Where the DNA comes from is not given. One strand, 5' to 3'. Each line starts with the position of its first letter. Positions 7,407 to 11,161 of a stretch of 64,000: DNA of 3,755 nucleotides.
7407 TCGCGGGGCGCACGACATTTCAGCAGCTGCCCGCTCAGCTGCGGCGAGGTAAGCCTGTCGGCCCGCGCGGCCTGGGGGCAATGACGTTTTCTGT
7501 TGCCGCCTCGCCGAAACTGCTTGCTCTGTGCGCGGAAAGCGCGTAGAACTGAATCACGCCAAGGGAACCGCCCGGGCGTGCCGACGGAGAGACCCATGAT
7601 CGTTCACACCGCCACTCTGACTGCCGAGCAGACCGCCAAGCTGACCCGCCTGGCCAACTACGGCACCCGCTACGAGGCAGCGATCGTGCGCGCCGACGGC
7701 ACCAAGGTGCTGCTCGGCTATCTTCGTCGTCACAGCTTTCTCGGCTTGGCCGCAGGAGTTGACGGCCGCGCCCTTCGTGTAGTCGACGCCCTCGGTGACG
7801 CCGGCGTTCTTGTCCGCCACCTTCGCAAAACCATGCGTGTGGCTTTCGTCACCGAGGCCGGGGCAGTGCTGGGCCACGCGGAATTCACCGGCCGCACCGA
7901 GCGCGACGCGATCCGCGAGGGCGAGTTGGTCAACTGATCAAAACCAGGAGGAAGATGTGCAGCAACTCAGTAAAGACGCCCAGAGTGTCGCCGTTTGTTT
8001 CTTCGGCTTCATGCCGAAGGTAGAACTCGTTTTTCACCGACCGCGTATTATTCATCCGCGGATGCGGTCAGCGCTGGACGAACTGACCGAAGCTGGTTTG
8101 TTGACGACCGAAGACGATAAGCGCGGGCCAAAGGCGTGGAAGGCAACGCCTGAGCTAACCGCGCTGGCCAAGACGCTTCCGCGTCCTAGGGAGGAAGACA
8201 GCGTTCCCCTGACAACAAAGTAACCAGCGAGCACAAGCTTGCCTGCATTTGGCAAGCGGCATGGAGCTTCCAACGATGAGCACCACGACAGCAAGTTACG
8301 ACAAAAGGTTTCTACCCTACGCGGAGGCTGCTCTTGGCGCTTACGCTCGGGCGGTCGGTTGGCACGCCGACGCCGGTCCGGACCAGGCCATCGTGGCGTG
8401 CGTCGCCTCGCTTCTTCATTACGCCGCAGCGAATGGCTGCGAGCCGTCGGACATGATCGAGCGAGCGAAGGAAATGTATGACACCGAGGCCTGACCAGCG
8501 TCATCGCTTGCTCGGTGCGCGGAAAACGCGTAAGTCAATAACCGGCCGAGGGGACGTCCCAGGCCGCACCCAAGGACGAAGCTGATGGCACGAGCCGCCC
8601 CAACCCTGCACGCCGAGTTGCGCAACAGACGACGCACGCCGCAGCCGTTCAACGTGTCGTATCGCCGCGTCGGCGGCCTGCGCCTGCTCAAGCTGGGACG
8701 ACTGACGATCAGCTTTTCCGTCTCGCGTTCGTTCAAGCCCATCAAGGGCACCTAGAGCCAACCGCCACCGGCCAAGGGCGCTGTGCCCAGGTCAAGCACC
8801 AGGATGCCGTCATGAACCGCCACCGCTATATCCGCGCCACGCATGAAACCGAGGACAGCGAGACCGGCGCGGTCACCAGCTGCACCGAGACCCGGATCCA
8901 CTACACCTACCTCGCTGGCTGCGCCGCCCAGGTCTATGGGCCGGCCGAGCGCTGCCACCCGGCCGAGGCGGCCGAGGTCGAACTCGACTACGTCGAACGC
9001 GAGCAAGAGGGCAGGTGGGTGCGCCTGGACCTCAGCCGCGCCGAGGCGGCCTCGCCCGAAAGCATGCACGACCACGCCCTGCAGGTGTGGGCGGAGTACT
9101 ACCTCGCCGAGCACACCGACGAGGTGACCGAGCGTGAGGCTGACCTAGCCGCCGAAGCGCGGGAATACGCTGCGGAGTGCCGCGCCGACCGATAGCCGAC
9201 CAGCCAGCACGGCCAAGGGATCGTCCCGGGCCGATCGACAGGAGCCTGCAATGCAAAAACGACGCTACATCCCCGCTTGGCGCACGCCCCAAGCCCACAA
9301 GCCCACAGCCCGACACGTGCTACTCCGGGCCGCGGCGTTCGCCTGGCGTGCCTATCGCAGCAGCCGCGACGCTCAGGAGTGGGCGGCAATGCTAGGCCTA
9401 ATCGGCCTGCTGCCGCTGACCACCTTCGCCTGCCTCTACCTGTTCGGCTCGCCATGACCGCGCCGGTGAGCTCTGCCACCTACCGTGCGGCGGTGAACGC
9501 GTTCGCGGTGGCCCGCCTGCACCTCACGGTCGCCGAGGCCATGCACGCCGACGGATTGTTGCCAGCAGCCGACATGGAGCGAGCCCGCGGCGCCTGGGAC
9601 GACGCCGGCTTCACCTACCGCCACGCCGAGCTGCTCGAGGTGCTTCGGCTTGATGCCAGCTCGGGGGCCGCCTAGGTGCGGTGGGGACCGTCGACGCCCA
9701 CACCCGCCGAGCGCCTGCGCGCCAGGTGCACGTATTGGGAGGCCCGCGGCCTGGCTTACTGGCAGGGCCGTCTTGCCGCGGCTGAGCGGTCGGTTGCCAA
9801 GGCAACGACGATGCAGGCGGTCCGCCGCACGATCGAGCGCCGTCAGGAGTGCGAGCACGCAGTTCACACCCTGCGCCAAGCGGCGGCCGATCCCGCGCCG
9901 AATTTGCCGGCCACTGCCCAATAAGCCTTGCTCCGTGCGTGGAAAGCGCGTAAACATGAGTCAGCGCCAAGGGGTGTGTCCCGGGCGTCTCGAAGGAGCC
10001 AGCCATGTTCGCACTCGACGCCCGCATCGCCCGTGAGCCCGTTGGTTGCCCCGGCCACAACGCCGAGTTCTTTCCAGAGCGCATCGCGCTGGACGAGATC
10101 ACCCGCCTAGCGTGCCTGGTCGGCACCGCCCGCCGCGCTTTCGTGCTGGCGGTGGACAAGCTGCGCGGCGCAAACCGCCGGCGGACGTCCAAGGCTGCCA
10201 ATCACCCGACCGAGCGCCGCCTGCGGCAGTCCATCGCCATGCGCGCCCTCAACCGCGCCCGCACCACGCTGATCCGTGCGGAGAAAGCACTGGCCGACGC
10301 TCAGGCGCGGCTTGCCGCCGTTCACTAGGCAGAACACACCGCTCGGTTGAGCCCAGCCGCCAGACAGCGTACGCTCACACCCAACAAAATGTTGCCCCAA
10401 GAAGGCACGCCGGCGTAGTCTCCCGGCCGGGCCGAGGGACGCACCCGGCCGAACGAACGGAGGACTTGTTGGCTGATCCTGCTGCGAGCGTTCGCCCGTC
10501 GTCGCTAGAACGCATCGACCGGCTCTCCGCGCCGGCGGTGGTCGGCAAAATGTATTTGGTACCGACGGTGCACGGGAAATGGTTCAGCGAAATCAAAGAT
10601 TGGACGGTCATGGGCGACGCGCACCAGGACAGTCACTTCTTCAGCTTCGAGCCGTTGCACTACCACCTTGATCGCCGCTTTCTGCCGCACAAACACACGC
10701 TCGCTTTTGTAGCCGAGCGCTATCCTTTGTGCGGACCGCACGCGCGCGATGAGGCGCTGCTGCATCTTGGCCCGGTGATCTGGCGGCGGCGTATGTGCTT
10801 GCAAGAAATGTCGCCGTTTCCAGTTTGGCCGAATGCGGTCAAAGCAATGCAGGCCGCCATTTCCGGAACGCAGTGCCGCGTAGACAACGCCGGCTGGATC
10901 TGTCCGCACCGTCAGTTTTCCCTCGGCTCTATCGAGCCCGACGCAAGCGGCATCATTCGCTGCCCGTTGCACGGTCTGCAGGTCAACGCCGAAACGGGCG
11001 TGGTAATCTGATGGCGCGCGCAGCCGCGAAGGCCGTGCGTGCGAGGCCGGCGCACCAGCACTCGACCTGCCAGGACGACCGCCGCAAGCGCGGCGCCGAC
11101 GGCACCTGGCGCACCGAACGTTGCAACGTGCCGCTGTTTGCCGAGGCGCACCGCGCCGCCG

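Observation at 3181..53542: Bulged GC stem-loop 'leader box' fixed 17-24 nt upstream of at least 15 start codons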

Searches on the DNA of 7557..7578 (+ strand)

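Call 16: build_rna_model(alignment_id=A2, structure=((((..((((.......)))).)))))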
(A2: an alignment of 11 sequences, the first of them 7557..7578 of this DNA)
Model R1 built from alignment A2 (11 sequences, 26 columns); structure: as given.
model positions 23; base pairs 8; branch points 0; effective number of sequences 11; information 1.187 bits per position. Calibrated on 0.2 Mb of random sequence (short: E-values are rough).
structure used (alignment columns):
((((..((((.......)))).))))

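Call 17: search_with_rna_model(model_id=R1, source=window, filters=off, max_evalue=10, make_alignment=true)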
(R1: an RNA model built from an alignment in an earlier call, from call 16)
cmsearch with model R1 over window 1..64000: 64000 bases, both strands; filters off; matches with E-value up to 10: 79.
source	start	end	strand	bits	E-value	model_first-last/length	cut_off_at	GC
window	9965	9987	+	30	0.00013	1-23/23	no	0.78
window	7163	7184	+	29.9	0.00014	1-23/23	no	0.82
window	44273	44296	+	29.5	0.00017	1-23/23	no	0.92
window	3433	3455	-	29.4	0.00018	1-23/23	no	0.83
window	7557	7578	+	29.3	0.00019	1-23/23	no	0.82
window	9211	9232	+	29.3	0.00019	1-23/23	no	0.77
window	53520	53543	+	28.9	0.00024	1-23/23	no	0.88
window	8544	8565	+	28.4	0.00033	1-23/23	no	0.82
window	5260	5282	-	28.1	0.00038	1-23/23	no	0.74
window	8770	8793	+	26.9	0.00076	1-23/23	no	0.75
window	3180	3205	-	26.6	0.00088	1-23/23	no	0.81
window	4297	4318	-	22.5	0.0092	1-23/23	no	0.82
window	6887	6908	+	20.4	0.03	1-23/23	no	0.86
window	41012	41033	+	17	0.2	1-23/23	no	0.73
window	49426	49448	+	16.2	0.32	1-23/23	no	0.65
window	6887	6908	-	12.5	2.5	1-23/23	no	0.86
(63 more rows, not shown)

Alignment A3: 79 matches aligned to the model, 51 columns, each read 5' to 3' on its own strand. Consensus structure (alignment columns), stored with it:
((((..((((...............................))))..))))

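Call 25: search_with_rna_model(model_id=R1, source=L001, filters=off, max_evalue=1)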
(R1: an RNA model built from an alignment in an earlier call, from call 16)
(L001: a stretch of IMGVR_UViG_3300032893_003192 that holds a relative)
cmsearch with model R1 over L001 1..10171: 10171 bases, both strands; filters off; matches with E-value up to 1: 4.
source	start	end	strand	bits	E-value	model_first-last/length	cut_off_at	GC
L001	5065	5092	-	12.5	0.42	1-23/23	no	0.75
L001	9860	9884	+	11.8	0.62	1-23/23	no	0.76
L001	8754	8780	+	11.3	0.83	1-23/23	no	0.74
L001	7887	7907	+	11.1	0.88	1-23/23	no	0.81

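Call 48: search_with_rna_model(model_id=R1, sources=[L123, L124], filters=off, max_evalue=5)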
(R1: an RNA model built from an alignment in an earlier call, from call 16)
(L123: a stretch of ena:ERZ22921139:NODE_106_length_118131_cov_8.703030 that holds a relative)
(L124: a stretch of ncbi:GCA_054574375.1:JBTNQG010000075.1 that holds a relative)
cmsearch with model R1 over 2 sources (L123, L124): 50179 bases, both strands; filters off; matches with E-value up to 5: 38.
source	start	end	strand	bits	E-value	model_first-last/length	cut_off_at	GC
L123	17969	17992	+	26.3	0.0008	1-23/23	no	0.71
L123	9990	10013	+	25.8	0.0011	1-23/23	no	0.71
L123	15147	15169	+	21.1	0.016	1-23/23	no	0.83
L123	8164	8182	-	19.1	0.049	1-23/23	no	0.95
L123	10336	10365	+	16.1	0.26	1-23/23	no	0.83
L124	22871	22894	+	15.1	0.48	1-23/23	no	0.75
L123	8473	8493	+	14.2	0.77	1-23/23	no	0.76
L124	12139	12152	-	14.1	0.84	1-23/23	no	0.93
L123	6584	6596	-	12.9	1.6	1-23/23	no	0.92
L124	11860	11872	+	12.9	1.6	1-23/23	no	0.92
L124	14515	14545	+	12.8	1.7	1-23/23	no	0.81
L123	20305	20326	-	12.7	1.8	1-23/23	no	0.77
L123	13237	13264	+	12.7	1.9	1-23/23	no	0.61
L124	23321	23342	-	12.6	1.9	1-23/23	no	0.82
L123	3186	3221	-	12.5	2.1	1-23/23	no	0.78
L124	5110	5130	+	12.4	2.1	1-23/23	no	0.86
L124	11215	11243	-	12.4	2.1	1-23/23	no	0.79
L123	13348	13362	+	12.4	2.2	1-23/23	no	0.87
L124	496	517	-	12.3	2.3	1-23/23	no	0.82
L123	21070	21092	-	12.2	2.4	1-23/23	no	0.74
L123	5591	5614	+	11.9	2.8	1-23/23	no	0.79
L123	15999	16029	+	11.8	3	1-23/23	no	0.81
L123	17144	17164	+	11.6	3.3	1-23/23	no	0.86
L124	10300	10324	+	11.4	3.8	1-23/23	no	0.8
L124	6882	6907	-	11.4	3.8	1-23/23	no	0.73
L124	15995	16010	+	11.3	3.9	1-23/23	no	0.81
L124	3781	3794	+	11.3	4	1-23/23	no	0.86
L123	20474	20494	+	11.3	4.1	1-23/23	no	0.9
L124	4014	4038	+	11.2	4.2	1-23/23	no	0.76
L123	7775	7805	-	11.2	4.2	1-23/23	no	0.81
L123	2481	2495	+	11.2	4.2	1-23/23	no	0.93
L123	19537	19558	-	11.1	4.4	1-23/23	no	0.68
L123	21513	21526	-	11.1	4.5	1-23/23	no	0.93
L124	2700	2717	-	11.1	4.6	1-23/23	no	0.83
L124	1569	1593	+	11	4.7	1-23/23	no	0.8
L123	23742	23761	+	11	4.7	1-23/23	no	0.85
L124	5982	6001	-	11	4.8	1-23/23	no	0.85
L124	11893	11910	+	11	4.8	1-23/23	no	0.78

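Call 60: search_with_rna_model(model_id=R1, sources=[L211, L212, L213], filters=off, max_evalue=1)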
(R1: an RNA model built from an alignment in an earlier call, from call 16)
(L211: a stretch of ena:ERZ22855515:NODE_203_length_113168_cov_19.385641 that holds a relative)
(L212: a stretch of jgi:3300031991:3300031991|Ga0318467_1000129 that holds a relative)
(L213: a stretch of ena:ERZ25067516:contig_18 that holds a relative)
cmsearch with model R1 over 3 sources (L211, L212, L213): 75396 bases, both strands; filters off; matches with E-value up to 1: 14.
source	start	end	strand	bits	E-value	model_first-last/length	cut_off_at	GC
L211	4052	4073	-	20.7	0.029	1-23/23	no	0.82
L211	13429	13451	-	19.6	0.055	1-23/23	no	0.78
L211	17408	17429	+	19.6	0.056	1-23/23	no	0.82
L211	19598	19619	-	18.1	0.13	1-23/23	no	0.77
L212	14383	14405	+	17.5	0.18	1-23/23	no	0.78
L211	25092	25123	+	16.4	0.33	1-23/23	no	0.84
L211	9701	9726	-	16.2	0.38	1-23/23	no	0.81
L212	12235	12269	-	16.1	0.39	1-23/23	no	0.77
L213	23495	23517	-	15.4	0.6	1-23/23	no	0.87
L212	696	718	-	15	0.74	1-23/23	no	0.74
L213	12127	12140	-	14.9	0.77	1-23/23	no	0.86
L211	5445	5467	-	14.7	0.87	1-23/23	no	0.91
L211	11971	12006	+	14.7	0.9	1-23/23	no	0.81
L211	18023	18038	-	14.5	0.97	1-23/23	no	0.81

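Call 70: search_with_rna_model(model_id=R1, sources=[L214, L215, L216, L217, L218, L219, L220, L221, L222, L223, L224, L225, L226, L227, L228, L002], filters=default, max_evalue=1)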
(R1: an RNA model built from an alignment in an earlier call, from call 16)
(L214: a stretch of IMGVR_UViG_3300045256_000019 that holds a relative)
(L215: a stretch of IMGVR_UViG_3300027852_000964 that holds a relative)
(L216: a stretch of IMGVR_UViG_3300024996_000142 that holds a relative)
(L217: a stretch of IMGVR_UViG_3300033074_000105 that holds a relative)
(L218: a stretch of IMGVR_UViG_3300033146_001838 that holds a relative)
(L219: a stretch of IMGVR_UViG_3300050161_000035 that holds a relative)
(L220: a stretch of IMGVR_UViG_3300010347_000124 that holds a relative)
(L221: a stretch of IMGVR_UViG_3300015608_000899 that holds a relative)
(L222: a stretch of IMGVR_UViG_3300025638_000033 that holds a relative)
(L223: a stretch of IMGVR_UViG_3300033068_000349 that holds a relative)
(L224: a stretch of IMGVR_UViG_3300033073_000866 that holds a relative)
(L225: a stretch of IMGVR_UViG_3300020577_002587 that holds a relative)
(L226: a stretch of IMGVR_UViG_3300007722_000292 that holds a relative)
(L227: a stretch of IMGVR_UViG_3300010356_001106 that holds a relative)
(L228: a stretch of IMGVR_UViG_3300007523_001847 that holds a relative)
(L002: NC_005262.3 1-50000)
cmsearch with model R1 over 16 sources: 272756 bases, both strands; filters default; matches with E-value up to 1: 3.
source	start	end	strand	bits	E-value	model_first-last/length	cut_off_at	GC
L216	19016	19038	+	20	0.15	1-23/23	no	0.78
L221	16740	16761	+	18.2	0.44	1-23/23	no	0.73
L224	16740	16761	+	18.2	0.44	1-23/23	no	0.73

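Call 86: search_with_rna_model(model_id=R1, source=L229, filters=off, max_evalue=10, show_alignments=2)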
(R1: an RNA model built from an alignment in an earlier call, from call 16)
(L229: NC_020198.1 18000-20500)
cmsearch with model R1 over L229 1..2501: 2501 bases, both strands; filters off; matches with E-value up to 10: 52.
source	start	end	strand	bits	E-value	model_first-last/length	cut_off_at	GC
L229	607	624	+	12.2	0.12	1-23/23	no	0.72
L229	2154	2184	-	11.2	0.21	1-23/23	no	0.71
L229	1493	1506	-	9.7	0.49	1-23/23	no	0.71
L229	1986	1997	+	9.1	0.7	1-23/23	no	0.92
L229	1254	1272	-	8.6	0.91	1-23/23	no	0.79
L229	310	324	-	8.6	0.91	1-23/23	no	0.87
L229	1997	2010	-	8.5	0.97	1-23/23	no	0.71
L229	664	678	+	8.4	1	1-23/23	no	0.8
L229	1645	1674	-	8.1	1.2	1-23/23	no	0.8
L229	310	324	+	8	1.3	1-23/23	no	0.87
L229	1493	1506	+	7.8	1.4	1-23/23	no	0.71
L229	176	197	+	7.8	1.5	1-23/23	no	0.59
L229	2331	2346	-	7.7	1.5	1-23/23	no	0.69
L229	124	145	+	7.5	1.8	1-23/23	no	0.77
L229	517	537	-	7.4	1.8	1-23/23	no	0.76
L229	419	431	-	7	2.3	1-23/23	no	0.92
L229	176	197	-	7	2.3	1-23/23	no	0.59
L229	419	431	+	6.8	2.5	1-23/23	no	0.92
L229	453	476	+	6.5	3.1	1-23/23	no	0.79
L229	1974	1986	-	6.4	3.1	1-23/23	no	0.85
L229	1757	1783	+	6.4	3.2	1-23/23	no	0.89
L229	136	161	-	6.3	3.3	1-23/23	no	0.77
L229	233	248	+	6.2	3.6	1-23/23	no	0.88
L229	285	298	+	6.2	3.6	1-23/23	no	0.71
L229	2240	2270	+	6.1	3.7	1-23/23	no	0.74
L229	664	678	-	5.9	4.1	1-23/23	no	0.8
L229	1254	1272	+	5.9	4.2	1-23/23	no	0.79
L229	2331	2346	+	5.9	4.3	1-23/23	no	0.69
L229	1768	1804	-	5.8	4.4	1-23/23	no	0.68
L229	2439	2468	+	5.8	4.6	1-23/23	no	0.67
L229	1405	1441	+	5.7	4.6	1-23/23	no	0.62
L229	1405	1441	-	5.7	4.6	1-23/23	no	0.62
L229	2476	2498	-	5.5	5.2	1-23/23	no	0.7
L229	507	516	-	5.4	5.7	1-23/23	no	0.8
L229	1144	1154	+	5.3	5.9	1-23/23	no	0.82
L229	2244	2270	-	5.2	6.4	1-23/23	no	0.7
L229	1815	1827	+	5.1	6.5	1-23/23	no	0.85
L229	453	476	-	5.1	6.6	1-23/23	no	0.79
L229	637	651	-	5.1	6.6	1-23/23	no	0.73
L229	2159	2189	+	5.1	6.7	1-23/23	no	0.74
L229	1629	1654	+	5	7.2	1-23/23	no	0.81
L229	1815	1827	-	4.9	7.2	1-23/23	no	0.85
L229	1015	1023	-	4.9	7.4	1-23/23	no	0.67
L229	1904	1941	-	4.9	7.6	1-23/23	no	0.71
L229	810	822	+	4.8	7.8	1-23/23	no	0.69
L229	233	248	-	4.8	8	1-23/23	no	0.88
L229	579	610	-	4.7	8.4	1-23/23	no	0.69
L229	2054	2069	+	4.6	8.6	1-23/23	no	0.62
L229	507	537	+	4.6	8.7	1-23/23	no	0.77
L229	1221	1232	-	4.6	9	7-18/23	no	0.83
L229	637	651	+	4.5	9.3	1-23/23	no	0.73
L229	586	598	+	4.4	9.7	1-23/23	no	0.46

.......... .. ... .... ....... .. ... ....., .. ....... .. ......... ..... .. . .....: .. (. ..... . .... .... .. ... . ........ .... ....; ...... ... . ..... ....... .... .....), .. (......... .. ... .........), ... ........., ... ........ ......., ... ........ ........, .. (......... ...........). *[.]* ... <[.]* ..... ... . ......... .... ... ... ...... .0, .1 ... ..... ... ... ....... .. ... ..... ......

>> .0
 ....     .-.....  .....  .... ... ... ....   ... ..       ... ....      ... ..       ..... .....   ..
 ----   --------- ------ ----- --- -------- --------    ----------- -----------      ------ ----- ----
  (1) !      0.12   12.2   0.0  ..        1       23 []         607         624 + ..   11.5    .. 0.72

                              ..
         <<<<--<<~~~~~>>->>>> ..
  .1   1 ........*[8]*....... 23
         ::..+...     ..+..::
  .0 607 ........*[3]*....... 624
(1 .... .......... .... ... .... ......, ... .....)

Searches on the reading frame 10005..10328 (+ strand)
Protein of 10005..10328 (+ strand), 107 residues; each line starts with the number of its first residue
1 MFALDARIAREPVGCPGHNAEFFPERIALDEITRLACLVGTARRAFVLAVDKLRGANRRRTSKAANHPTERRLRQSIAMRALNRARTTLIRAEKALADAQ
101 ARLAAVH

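Call 38: search_protein_families(library=pfam, proteins=[window:10005-10328:+], max_evalue=0.01)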
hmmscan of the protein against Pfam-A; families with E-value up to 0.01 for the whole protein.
window:10005-10328:+ (107 aa): 0 families

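Call 121: search_solved_structures(query=window:10005-10328:+, max_evalue=10)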
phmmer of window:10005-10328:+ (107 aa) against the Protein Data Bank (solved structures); distinct sequences matched with E-value up to 10: 0.

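Call 129: predict_structure(protein=window:10005-10328:+)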
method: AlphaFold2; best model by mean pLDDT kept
length: 107 residues; sequences in the alignment: 1
mean_pLDDT: 84.2   pTM: 0.67
mean pLDDT of the five models: 84.2, 76.6, 76.0, 72.7, 70.5
residues with pLDDT >= 90: 69; 70-90: 14; 50-70: 10; < 50: 14
segments of 3 or more residues with pLDDT < 50: 1-6, 11-15
pLDDT, mean of each block of 10 residues (from residue 1): 43 48 79 97 98 94 90 96 98 97 87
secondary structure, 60 per line:
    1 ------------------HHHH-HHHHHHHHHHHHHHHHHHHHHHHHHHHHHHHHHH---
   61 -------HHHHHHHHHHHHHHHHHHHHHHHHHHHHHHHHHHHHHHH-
elements in order: H19-22 H24-57 H68-106

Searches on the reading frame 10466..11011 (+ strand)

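Call 38: search_protein_families(library=pfam, proteins=[window:10466-11011:+], max_evalue=0.01)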
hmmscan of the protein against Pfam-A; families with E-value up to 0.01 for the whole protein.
window:10466-11011:+ (181 aa): 1 family
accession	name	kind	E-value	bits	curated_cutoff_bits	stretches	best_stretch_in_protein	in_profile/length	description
PF00355.32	Rieske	-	0.00027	21.3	20.3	1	145-180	42-75/88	Rieske [2Fe-2S] domain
